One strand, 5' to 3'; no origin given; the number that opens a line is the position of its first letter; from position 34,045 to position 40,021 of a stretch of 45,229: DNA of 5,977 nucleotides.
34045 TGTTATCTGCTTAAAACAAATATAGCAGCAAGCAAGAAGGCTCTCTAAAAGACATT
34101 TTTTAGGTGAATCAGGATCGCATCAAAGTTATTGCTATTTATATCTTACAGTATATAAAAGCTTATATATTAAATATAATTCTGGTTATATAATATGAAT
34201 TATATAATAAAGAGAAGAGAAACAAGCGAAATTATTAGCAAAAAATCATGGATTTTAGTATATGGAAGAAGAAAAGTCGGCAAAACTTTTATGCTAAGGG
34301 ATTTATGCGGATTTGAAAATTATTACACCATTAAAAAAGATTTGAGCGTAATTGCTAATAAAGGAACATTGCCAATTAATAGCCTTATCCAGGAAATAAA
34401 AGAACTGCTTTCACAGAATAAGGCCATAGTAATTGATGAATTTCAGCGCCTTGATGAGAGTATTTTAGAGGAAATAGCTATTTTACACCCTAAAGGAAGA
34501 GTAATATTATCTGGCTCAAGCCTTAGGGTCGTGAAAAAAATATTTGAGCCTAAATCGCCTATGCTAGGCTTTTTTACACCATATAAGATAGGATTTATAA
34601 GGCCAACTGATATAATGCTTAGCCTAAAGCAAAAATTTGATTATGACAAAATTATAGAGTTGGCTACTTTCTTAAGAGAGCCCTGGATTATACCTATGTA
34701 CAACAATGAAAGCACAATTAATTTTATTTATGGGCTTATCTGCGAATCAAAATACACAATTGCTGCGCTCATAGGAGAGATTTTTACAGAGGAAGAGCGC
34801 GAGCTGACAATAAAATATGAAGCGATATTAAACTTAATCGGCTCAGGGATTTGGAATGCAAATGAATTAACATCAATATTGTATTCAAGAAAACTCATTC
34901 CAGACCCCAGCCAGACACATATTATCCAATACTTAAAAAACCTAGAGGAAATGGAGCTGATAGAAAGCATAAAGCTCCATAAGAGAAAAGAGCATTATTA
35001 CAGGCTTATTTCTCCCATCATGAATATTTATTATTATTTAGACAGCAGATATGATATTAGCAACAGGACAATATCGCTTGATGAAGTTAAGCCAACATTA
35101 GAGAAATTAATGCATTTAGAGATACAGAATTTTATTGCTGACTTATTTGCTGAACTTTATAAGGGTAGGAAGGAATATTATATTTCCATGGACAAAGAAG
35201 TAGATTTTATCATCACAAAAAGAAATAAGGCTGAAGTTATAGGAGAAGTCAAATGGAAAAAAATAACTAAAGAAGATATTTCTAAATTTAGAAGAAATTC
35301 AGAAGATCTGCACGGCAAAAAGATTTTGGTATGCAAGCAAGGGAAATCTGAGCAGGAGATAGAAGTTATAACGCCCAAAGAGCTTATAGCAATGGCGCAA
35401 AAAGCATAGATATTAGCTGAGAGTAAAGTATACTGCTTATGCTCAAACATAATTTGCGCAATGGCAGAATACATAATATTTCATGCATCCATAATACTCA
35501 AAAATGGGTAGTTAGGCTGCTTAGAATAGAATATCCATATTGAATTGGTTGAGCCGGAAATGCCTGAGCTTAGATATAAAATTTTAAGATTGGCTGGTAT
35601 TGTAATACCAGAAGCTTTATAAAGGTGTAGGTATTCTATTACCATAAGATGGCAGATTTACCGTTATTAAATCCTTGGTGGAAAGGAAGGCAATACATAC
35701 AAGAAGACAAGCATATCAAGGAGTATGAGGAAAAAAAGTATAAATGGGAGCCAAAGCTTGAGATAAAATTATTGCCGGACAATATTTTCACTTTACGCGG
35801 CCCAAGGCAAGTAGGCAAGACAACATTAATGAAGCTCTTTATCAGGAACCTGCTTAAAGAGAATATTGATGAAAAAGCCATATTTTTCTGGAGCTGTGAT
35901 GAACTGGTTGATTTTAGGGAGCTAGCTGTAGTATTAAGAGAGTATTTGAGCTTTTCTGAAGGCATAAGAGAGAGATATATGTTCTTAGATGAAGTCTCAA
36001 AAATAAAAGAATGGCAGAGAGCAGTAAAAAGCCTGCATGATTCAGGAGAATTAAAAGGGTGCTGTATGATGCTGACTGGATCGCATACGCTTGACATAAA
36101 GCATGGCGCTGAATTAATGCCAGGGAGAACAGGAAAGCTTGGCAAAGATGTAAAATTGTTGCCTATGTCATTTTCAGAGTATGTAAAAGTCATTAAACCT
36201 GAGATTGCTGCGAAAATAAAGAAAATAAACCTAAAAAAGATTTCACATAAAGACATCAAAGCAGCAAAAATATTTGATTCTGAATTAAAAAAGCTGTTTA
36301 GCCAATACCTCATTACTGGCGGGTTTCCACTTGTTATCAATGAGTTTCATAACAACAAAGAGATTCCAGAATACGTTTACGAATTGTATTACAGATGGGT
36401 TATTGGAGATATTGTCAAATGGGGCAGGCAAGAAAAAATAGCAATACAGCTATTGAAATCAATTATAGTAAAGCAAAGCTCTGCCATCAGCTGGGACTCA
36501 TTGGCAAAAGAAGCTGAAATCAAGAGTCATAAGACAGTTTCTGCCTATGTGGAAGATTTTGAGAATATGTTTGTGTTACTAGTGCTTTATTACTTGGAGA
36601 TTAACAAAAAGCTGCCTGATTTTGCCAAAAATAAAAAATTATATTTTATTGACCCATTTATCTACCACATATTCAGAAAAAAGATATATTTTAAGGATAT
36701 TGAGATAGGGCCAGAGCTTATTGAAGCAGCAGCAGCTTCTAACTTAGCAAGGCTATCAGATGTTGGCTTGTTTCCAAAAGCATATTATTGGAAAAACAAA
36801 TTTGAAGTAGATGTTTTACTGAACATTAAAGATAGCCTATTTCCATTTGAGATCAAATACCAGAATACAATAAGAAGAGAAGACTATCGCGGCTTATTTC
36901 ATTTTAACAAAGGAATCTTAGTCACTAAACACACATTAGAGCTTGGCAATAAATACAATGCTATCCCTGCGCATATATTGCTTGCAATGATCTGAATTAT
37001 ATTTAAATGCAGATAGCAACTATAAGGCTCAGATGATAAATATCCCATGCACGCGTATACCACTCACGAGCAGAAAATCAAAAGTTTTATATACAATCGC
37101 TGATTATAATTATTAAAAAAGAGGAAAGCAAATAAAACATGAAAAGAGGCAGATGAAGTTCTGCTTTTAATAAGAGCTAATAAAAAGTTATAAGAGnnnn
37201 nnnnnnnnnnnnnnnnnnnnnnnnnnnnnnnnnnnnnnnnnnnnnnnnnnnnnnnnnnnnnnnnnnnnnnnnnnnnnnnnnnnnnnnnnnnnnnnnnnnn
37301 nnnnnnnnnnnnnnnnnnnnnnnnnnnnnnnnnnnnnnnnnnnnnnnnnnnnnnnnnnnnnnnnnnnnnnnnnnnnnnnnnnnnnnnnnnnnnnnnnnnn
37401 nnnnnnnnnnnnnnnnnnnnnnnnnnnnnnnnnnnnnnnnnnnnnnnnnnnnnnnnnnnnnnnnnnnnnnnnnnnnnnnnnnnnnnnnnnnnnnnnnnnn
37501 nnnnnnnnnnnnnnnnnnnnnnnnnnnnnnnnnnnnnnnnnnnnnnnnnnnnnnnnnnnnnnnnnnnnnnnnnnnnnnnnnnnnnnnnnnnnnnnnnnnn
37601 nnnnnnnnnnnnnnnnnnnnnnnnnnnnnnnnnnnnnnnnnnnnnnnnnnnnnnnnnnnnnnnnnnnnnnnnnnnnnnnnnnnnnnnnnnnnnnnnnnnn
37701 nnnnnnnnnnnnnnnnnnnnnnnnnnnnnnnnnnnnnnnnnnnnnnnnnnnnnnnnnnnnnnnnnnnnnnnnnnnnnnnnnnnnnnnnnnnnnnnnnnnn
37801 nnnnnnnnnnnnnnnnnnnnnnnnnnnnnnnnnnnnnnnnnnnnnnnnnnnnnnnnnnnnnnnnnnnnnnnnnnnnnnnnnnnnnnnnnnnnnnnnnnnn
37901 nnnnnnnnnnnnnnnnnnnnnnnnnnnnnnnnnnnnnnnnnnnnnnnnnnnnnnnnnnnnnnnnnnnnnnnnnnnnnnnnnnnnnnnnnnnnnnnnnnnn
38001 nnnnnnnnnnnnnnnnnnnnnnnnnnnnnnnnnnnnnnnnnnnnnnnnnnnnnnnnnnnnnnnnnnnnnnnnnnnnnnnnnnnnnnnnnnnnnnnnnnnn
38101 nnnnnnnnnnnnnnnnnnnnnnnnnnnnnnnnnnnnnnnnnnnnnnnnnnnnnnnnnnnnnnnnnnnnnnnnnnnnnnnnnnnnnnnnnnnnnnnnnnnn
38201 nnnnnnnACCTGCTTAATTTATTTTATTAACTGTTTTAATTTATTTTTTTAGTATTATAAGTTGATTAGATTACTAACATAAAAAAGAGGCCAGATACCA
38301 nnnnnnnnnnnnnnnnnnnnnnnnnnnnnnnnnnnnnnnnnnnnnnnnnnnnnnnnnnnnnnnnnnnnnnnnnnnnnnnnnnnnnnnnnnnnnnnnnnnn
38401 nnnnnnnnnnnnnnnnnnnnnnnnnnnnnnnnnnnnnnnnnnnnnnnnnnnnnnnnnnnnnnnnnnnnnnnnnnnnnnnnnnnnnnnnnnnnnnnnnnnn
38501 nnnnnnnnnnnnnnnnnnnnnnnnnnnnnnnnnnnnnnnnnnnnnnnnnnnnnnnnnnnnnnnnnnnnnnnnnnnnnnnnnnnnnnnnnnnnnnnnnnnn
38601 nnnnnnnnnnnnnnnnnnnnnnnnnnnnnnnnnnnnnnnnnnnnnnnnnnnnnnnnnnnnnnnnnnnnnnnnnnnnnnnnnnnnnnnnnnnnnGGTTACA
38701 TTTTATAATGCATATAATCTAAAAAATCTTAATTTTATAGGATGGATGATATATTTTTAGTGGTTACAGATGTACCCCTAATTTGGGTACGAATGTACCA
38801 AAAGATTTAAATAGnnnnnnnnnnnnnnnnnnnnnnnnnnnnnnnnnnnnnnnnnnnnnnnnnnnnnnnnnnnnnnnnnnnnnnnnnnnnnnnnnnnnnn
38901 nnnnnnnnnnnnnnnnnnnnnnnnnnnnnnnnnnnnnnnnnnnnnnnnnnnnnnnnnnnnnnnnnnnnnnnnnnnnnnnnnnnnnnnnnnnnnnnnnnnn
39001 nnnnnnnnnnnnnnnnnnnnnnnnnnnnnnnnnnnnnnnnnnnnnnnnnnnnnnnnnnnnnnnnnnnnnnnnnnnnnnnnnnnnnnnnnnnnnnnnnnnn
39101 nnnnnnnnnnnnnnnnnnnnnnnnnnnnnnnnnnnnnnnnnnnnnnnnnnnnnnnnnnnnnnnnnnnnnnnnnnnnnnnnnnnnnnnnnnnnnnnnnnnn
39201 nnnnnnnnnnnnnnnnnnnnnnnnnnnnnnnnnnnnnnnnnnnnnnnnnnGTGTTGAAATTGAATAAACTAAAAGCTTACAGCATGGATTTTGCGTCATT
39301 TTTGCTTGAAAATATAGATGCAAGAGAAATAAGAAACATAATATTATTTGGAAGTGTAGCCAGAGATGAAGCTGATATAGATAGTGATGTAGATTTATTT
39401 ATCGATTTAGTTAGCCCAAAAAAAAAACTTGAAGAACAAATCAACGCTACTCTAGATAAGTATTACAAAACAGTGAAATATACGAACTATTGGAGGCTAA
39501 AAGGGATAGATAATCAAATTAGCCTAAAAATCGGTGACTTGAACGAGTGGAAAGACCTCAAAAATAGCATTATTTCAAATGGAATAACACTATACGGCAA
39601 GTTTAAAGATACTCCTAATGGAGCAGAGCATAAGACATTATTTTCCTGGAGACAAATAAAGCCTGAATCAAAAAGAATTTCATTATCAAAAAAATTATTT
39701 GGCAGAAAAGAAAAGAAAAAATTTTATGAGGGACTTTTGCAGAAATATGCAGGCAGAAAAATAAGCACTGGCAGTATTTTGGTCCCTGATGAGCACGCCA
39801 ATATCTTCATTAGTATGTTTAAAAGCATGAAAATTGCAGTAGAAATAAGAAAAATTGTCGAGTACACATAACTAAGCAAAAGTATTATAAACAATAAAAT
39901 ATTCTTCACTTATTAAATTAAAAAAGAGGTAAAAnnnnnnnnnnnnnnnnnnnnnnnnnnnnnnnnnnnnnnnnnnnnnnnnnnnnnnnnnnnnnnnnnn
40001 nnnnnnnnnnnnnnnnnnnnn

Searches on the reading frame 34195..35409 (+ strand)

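Call 10: search_protein_families(library=pfam, proteins=[window:34195-35409:+], max_evalue=0.01)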
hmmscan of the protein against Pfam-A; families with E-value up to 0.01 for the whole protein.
window:34195-35409:+ (404 aa): 2 families
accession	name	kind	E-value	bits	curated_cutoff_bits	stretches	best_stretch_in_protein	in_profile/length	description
PF13173.12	AAA_14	-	1.7e-09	38.2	27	1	18-115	3-105/129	AAA domain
PF13401.12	AAA_22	-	2.5e-05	25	27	0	58-102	65-117/130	AAA domain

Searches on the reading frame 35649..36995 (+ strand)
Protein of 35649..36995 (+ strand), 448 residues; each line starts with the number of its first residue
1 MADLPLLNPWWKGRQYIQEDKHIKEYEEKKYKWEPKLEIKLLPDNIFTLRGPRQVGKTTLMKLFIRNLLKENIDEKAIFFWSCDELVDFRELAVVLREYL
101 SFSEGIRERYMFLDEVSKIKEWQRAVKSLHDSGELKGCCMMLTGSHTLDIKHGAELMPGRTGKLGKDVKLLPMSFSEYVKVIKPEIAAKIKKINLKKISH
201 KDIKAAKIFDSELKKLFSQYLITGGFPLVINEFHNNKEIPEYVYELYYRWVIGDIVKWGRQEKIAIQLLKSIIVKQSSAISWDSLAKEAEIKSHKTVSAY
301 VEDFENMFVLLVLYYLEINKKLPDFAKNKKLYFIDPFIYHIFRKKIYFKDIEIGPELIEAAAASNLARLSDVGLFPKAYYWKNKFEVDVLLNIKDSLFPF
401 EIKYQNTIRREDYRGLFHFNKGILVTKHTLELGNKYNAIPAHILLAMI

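Call 10: search_protein_families(library=pfam, proteins=[window:35649-36995:+], max_evalue=0.01)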
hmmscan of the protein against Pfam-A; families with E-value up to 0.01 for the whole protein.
window:35649-36995:+ (448 aa): 3 families
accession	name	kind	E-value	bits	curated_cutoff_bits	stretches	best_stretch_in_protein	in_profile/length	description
PF13173.12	AAA_14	-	9.5e-28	97.2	27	1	45-178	3-128/129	AAA domain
PF13635.12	DUF4143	-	3.5e-11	43.6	28.1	1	263-404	14-159/160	Domain of unknown function (DUF4143)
PF01637.24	ATPase_2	-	0.003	17.8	33.2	0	43-81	19-55/225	ATPase domain predominantly from Archaea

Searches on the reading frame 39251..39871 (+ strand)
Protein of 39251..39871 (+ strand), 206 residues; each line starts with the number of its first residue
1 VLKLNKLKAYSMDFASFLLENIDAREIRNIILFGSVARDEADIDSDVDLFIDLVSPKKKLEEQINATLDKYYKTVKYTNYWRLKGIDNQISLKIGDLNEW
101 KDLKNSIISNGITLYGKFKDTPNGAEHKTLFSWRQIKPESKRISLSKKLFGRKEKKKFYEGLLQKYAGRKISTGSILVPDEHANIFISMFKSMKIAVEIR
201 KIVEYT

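Call 59: search_protein_families(library=pfam, proteins=[window:39251-39871:+], max_evalue=0.01)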
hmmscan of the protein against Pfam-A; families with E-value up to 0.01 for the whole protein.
window:39251-39871:+ (206 aa): 2 families
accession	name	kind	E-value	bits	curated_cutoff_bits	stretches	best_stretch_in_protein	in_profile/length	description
PF01909.29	NTP_transf_2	-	7.7e-09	36.3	21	1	27-84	14-58/93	Nucleotidyltransferase domain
PF18765.7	Polbeta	-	4.7e-08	33.5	26.9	1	25-117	11-90/93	Polymerase beta, Nucleotidyltransferase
